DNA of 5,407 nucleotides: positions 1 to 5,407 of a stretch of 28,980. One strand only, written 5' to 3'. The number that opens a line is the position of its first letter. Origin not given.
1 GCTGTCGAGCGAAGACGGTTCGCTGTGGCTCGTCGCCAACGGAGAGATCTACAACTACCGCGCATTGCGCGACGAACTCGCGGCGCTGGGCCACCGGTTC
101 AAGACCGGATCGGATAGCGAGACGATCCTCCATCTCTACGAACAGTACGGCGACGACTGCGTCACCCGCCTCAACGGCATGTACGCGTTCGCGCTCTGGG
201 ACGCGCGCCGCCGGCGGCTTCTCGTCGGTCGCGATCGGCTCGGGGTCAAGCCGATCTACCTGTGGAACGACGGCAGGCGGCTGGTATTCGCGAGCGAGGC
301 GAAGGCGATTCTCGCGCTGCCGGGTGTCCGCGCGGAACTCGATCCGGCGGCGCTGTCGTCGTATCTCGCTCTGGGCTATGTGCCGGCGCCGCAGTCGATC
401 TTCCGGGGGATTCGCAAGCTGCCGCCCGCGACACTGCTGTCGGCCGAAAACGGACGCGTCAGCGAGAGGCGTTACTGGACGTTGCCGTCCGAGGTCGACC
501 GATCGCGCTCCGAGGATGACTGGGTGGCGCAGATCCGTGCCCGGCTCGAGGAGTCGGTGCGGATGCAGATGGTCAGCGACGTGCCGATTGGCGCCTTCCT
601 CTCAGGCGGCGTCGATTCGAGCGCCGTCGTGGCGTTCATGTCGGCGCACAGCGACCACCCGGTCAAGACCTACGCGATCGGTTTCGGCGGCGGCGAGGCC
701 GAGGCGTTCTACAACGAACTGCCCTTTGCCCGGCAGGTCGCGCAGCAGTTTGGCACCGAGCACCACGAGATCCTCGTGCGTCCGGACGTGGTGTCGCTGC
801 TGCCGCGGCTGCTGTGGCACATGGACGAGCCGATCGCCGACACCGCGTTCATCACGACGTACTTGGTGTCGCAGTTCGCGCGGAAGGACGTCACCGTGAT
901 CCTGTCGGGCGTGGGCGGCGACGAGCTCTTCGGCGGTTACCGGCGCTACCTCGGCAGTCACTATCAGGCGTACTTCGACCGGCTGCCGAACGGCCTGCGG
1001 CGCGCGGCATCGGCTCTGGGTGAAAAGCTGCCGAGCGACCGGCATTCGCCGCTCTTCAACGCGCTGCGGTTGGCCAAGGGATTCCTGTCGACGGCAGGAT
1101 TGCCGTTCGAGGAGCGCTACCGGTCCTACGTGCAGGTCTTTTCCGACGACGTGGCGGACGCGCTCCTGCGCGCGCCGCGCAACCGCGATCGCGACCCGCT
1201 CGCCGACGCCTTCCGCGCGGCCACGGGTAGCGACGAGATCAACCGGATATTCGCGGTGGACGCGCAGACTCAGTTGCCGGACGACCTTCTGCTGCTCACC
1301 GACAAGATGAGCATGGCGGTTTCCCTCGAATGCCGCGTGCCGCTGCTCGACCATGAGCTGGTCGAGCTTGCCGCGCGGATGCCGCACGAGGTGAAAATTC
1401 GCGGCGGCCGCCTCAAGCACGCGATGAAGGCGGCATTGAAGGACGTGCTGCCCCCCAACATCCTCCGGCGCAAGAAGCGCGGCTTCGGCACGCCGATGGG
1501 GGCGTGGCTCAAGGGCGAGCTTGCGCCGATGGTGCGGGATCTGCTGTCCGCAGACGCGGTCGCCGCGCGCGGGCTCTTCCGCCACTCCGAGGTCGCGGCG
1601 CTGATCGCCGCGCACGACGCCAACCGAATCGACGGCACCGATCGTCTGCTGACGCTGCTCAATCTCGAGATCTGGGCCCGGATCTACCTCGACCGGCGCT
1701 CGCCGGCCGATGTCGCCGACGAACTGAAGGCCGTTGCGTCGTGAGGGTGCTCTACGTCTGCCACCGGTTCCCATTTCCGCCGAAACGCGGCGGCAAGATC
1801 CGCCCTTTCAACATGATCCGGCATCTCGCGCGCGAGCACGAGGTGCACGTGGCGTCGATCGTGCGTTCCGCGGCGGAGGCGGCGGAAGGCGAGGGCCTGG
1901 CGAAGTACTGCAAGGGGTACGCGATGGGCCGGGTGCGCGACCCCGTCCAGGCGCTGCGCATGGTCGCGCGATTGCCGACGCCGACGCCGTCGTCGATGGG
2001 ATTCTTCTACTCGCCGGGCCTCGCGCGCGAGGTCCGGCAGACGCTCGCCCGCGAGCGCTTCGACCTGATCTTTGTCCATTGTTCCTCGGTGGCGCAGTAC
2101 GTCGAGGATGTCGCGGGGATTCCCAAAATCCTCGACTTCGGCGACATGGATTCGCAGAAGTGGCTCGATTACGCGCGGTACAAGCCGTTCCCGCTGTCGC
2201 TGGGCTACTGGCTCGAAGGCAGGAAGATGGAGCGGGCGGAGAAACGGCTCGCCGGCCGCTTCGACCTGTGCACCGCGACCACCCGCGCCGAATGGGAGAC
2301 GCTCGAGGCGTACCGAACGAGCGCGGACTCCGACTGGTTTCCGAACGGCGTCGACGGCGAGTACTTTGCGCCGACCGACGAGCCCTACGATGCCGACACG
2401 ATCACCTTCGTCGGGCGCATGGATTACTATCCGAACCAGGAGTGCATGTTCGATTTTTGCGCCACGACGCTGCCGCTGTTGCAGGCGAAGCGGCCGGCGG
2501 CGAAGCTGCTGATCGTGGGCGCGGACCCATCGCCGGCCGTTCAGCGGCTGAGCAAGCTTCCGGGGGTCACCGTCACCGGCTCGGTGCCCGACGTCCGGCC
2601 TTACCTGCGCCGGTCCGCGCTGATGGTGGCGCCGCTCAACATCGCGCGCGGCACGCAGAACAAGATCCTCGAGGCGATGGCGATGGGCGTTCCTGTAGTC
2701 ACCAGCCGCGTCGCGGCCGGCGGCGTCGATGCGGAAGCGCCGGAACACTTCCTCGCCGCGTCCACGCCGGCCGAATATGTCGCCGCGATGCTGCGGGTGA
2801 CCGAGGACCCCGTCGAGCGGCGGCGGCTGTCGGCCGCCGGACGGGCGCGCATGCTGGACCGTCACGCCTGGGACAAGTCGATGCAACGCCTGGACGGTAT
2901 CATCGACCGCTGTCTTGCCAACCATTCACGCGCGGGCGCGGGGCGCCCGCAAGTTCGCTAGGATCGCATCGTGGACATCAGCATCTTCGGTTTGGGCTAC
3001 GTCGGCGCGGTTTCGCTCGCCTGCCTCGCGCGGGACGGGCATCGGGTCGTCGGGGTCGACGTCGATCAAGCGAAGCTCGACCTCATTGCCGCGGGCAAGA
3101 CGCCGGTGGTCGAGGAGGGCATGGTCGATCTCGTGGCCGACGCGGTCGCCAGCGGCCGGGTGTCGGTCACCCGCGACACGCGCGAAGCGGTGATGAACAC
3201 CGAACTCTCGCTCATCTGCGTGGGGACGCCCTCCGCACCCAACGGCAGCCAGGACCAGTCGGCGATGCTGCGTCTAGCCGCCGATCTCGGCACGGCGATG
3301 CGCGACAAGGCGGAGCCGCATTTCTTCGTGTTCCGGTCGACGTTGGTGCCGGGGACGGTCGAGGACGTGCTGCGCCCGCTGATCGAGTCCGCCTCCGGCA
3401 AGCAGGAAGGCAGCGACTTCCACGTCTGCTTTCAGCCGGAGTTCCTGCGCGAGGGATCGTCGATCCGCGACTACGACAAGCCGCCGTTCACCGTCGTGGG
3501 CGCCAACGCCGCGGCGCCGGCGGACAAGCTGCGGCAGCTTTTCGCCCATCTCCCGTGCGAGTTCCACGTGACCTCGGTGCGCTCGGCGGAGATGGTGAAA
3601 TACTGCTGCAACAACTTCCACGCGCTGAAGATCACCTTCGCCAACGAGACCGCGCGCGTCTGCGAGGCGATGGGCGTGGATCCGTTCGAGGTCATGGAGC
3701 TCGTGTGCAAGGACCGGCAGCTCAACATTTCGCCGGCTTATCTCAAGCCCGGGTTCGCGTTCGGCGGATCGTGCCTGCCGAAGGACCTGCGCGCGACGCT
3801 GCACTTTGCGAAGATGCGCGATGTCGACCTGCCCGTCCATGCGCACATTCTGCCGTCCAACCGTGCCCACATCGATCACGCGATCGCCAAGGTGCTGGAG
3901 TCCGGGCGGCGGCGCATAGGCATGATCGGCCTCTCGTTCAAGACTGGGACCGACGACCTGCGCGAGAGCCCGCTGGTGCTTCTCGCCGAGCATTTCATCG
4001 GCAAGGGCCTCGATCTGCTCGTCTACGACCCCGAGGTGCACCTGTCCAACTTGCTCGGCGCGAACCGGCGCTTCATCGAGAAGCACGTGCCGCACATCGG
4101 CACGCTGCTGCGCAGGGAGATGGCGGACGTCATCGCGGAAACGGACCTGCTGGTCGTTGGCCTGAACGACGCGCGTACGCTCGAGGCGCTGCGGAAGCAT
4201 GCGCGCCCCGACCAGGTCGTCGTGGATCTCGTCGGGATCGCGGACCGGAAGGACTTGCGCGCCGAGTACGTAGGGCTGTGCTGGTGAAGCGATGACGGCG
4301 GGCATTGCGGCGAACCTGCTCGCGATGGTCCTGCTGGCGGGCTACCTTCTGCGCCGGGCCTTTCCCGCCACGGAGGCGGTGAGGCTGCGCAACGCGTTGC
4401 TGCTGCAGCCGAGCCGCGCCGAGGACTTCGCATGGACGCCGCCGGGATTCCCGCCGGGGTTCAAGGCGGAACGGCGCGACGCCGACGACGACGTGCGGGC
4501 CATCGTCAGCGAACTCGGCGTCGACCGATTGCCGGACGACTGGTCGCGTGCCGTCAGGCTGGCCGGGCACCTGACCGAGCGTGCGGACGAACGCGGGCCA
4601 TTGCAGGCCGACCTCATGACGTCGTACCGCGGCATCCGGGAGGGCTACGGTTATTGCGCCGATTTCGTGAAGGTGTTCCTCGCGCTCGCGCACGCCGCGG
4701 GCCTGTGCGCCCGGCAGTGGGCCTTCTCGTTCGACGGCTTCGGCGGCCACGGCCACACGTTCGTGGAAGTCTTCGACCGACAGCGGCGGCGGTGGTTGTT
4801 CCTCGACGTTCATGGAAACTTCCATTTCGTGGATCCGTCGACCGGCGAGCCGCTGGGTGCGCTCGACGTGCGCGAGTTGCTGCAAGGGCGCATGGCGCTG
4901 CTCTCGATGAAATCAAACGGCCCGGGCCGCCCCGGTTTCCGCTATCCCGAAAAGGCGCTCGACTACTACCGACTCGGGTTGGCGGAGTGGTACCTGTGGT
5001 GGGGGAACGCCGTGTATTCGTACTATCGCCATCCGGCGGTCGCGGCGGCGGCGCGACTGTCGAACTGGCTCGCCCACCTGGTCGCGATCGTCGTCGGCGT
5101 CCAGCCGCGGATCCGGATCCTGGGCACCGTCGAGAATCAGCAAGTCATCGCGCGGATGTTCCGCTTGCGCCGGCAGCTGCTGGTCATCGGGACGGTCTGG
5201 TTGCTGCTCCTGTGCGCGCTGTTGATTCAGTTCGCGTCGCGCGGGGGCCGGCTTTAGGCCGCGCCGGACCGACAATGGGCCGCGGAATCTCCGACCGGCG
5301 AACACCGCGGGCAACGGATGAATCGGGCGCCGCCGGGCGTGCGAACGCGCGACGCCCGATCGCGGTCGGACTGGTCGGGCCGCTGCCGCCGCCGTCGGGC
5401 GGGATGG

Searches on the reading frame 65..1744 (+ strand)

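Call 27: search_protein_families(library=ncbifam, proteins=[window:65-1744:+], max_evalue=0.001)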
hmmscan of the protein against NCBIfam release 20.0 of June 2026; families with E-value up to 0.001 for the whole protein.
window:65-1744:+ (559 aa): 7 families
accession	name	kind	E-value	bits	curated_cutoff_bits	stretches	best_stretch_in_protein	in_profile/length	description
TIGR03108.1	eps_aminotran_1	hypoth_equivalog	5.2e-140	468.1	816.9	1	2-535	85-622/628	XrtA/PEP-CTERM system amidotransferase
TIGR01536.1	asn_synth_AEB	equivalog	3e-121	405.9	267.1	1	1-474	85-517/517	asparagine synthase (glutamine-hydrolyzing)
TIGR03104.1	trio_amidotrans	equivalog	8.7e-114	380.9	570.1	2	1-295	84-383/589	N-acetylglutaminylglutamine amidotransferase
NF006949.0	PRK09431.1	equivalog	1.5e-65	221.8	499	3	113-293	169-359/554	asparagine synthase B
NF033535.1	lass_lactam_cya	exception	1.5e-62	212.1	525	2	16-289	99-376/668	lasso peptide isopeptide bond-forming cyclase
NF033561.1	macrolact_Ik_Al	subfamily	4.3e-24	85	300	1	27-293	70-335/561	albusnodin/ikarugamycin family macrolactam cyclase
TIGR01134.1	purF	equivalog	0.0004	19.9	350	1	2-83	111-200/432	amidophosphoribosyltransferase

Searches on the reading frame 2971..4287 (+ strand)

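Call 27: search_protein_families(library=ncbifam, proteins=[window:2971-4287:+], max_evalue=0.001)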
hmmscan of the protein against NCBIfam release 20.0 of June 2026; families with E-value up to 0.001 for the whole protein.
window:2971-4287:+ (438 aa): 8 families
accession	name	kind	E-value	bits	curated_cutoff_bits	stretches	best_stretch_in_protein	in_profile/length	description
TIGR03026.1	NDP-sugDHase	subfamily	1.6e-104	350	189.8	1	1-420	1-411/413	nucleotide sugar dehydrogenase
NF041297.1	UDPGDh_AglM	equivalog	3.5e-82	276.6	670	1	1-356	1-359/429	UDP-glucose 6-dehydrogenase AglM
NF047673.2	TeichurnBiosyTuaD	equivalog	5.8e-62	210.3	700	1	3-355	4-352/439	UDP-glucose 6-dehydrogenase TuaD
NF040825.1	UDPMaNacDH_Arch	equivalog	2.1e-38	132.3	750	1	1-357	1-352/418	UDP-N-acetyl-D-mannosamine dehydrogenase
NF008286.0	PRK11064.1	equivalog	1.8e-33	115.8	459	1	2-423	5-418/420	UDP-N-acetyl-D-mannosamine dehydrogenase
NF011631.0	PRK15057.1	equivalog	3.9e-27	95.3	757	1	1-358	1-341/388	UDP-glucose 6-dehydrogenase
NF011729.0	PRK15182.1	equivalog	1.1e-11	44.1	592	1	2-272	8-265/425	Vi polysaccharide biosynthesis UDP-N-acetylglucosamine C-6 dehydrogenase TviB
NF042925.1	FHMPC_DH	equivalog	0.00038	19.8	500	1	2-81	2-82/304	5-formyl-3-hydroxy-2-methylpyridine 4-carboxylate 5-dehydrogenase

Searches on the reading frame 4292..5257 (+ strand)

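Call 27: search_protein_families(library=ncbifam, proteins=[window:4292-5257:+], max_evalue=0.001)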
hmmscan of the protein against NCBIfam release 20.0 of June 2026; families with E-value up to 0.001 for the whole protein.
window:4292-5257:+ (321 aa): 0 families

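Call 97: search_protein_families(library=pfam, proteins=[window:4292-5257:+], max_evalue=0.001)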
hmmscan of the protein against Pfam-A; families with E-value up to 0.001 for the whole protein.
window:4292-5257:+ (321 aa): 1 family
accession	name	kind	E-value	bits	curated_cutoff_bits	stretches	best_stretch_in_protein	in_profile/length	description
PF01841.26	Transglut_core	-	3.4e-06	27.7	23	1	87-172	18-107/108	Transglutaminase-like superfamily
